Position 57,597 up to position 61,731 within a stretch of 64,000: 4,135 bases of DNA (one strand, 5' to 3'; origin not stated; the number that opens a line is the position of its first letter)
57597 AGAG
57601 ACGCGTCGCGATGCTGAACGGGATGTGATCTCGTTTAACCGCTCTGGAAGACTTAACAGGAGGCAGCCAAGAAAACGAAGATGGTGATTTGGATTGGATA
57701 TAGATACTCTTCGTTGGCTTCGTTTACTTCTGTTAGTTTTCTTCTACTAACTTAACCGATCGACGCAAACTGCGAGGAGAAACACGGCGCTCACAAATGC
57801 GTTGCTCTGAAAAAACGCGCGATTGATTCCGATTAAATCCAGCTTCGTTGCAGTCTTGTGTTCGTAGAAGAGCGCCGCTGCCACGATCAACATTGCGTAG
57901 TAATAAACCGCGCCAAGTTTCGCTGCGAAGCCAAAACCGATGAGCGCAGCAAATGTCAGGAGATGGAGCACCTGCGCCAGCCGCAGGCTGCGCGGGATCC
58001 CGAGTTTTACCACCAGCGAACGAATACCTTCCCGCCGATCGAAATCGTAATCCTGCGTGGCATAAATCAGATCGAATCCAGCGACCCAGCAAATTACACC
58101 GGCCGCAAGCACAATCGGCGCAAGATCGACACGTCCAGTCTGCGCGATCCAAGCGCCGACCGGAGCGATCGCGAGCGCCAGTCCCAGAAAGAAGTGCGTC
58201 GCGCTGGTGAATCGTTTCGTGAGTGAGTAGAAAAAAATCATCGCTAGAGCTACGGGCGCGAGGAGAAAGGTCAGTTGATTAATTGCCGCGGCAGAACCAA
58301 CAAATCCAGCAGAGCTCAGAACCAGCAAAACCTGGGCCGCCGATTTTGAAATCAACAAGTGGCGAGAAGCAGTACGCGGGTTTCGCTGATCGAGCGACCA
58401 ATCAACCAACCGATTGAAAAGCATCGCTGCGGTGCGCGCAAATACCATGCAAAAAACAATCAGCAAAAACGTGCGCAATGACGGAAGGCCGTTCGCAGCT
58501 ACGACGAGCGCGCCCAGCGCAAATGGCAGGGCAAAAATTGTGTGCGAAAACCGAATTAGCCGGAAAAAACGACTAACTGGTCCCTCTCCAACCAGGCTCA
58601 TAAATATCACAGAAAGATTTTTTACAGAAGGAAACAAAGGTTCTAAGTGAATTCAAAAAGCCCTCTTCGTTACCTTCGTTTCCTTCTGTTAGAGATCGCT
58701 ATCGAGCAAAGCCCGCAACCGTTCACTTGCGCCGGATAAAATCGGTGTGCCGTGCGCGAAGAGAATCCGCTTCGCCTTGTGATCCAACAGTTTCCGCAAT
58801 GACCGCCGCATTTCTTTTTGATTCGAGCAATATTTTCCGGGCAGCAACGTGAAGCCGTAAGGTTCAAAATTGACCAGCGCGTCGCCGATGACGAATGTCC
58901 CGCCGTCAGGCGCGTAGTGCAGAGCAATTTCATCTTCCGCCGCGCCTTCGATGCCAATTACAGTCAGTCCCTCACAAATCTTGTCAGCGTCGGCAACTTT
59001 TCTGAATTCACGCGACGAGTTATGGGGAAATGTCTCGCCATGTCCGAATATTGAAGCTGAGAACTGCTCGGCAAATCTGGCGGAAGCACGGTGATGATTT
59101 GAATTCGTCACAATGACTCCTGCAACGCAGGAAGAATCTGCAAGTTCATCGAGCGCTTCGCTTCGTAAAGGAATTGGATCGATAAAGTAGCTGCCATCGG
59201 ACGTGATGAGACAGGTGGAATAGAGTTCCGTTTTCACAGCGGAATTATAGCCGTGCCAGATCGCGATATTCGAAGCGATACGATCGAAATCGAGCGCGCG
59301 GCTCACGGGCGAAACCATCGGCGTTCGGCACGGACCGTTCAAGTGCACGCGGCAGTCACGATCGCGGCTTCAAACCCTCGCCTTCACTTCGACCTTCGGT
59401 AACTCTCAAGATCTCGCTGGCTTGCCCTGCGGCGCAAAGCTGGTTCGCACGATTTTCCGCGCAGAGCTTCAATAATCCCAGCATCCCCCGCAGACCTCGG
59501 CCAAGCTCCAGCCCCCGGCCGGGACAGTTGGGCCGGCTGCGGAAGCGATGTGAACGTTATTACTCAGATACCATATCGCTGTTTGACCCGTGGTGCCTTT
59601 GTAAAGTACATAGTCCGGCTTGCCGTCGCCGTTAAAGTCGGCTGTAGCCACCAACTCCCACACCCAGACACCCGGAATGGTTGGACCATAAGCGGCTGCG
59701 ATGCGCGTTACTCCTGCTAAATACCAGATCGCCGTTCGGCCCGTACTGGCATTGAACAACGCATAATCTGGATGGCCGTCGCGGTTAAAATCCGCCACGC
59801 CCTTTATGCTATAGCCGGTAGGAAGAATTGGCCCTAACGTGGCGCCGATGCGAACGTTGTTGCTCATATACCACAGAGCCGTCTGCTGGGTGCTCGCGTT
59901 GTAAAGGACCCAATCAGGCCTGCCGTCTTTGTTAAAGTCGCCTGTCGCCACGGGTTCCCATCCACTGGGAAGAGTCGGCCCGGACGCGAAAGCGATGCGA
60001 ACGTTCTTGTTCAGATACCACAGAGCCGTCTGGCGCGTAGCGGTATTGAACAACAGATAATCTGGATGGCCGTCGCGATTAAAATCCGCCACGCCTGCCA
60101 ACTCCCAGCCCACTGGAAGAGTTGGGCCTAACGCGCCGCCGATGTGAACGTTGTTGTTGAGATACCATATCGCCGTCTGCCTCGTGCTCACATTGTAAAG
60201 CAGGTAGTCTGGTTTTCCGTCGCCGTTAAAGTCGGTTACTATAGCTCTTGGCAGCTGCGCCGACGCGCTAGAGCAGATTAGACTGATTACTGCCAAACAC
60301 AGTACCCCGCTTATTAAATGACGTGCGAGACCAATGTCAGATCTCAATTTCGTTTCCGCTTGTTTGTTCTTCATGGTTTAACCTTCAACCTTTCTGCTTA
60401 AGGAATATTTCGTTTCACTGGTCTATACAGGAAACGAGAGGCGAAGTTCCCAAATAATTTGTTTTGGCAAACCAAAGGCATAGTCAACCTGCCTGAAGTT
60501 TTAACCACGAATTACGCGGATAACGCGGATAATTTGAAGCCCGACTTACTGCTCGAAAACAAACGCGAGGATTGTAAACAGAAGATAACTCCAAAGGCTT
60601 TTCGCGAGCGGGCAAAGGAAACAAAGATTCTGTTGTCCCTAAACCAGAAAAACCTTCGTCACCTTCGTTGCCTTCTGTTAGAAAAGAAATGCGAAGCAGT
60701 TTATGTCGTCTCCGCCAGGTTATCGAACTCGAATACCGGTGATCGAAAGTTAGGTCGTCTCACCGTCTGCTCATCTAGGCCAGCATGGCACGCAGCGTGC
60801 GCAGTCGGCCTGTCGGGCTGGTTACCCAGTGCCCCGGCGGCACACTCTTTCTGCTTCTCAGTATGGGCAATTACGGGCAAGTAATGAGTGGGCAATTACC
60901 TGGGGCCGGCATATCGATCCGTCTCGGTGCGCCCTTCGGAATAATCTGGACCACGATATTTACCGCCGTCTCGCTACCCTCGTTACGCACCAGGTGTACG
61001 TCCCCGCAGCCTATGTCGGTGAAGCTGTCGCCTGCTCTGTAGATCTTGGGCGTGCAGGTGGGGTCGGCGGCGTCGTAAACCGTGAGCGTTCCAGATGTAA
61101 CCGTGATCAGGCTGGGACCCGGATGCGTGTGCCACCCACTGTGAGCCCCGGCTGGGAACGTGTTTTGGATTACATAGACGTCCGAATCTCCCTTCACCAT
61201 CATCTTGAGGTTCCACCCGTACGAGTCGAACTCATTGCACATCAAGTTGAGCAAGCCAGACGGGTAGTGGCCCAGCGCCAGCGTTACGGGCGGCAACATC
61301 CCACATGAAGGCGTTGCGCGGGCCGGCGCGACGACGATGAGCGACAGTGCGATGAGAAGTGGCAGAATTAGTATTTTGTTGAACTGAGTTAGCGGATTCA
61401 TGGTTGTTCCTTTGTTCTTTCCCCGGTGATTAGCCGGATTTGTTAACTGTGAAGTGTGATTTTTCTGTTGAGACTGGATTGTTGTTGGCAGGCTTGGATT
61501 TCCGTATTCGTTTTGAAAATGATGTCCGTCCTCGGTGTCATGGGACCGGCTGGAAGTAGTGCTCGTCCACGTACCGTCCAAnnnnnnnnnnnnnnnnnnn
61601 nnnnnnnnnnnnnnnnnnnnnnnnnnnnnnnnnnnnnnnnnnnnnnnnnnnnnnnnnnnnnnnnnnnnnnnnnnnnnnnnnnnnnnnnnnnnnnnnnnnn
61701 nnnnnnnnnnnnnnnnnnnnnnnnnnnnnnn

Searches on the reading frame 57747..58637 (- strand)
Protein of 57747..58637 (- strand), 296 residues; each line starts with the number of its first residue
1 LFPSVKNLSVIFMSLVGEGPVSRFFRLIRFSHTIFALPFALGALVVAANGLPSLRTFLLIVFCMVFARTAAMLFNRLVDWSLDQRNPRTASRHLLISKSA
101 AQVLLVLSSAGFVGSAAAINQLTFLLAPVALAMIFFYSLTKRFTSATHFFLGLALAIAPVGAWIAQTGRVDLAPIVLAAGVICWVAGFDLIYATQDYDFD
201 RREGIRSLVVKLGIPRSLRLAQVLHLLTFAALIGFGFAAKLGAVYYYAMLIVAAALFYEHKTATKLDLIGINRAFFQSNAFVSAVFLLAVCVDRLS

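Call 72: search_protein_families(library=pfam, proteins=[window:57747-58637:-], max_evalue=0.0001)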
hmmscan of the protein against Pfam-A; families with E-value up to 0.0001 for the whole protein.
window:57747-58637:- (296 aa): 1 family
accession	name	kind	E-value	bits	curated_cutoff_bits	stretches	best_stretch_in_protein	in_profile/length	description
PF01040.23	UbiA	-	1e-47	163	34.2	1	36-277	1-247/250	UbiA prenyltransferase family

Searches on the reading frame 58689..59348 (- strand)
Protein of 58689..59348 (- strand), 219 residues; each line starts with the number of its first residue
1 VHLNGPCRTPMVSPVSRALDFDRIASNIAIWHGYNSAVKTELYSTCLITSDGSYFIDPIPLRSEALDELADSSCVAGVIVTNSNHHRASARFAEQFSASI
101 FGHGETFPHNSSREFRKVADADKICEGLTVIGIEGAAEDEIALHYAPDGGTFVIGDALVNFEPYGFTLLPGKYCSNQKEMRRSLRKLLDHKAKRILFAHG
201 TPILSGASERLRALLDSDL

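Call 72: search_protein_families(library=pfam, proteins=[window:58689-59348:-], max_evalue=0.0001)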
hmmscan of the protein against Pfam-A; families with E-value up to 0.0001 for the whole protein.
window:58689-59348:- (219 aa): 1 family
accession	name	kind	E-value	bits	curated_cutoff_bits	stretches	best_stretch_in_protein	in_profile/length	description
PF14597.12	Lactamase_B_5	-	1.2e-16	61.2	28.4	1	28-215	9-196/199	Metallo-beta-lactamase superfamily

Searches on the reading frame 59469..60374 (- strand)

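Call 72: search_protein_families(library=pfam, proteins=[window:59469-60374:-], max_evalue=0.0001)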
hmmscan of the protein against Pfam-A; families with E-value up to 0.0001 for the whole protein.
window:59469-60374:- (301 aa): 2 families
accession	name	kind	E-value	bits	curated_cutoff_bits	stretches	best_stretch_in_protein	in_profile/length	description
PF13517.12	FG-GAP_3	-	8.4e-26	90.8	26.9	3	97-156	1-60/61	FG-GAP-like repeat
PF01839.29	FG-GAP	-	4.8e-22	77.8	22.1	0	240-257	3-19/37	FG-GAP repeat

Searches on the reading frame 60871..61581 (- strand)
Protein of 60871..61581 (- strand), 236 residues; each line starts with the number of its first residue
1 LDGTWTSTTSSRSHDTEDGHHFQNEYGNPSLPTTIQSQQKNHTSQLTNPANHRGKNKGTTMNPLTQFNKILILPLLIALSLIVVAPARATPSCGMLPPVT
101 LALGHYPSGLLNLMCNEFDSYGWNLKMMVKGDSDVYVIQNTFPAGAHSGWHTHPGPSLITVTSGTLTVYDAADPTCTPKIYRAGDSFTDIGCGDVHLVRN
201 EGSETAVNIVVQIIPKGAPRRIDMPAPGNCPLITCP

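Call 72: search_protein_families(library=pfam, proteins=[window:60871-61581:-], max_evalue=0.0001)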
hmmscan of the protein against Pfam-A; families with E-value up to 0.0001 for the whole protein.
window:60871-61581:- (236 aa): 1 family
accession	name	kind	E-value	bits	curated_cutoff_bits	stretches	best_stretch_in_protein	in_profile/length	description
PF07883.17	Cupin_2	-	3.1e-08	33.7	27.2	1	141-210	4-68/70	Cupin domain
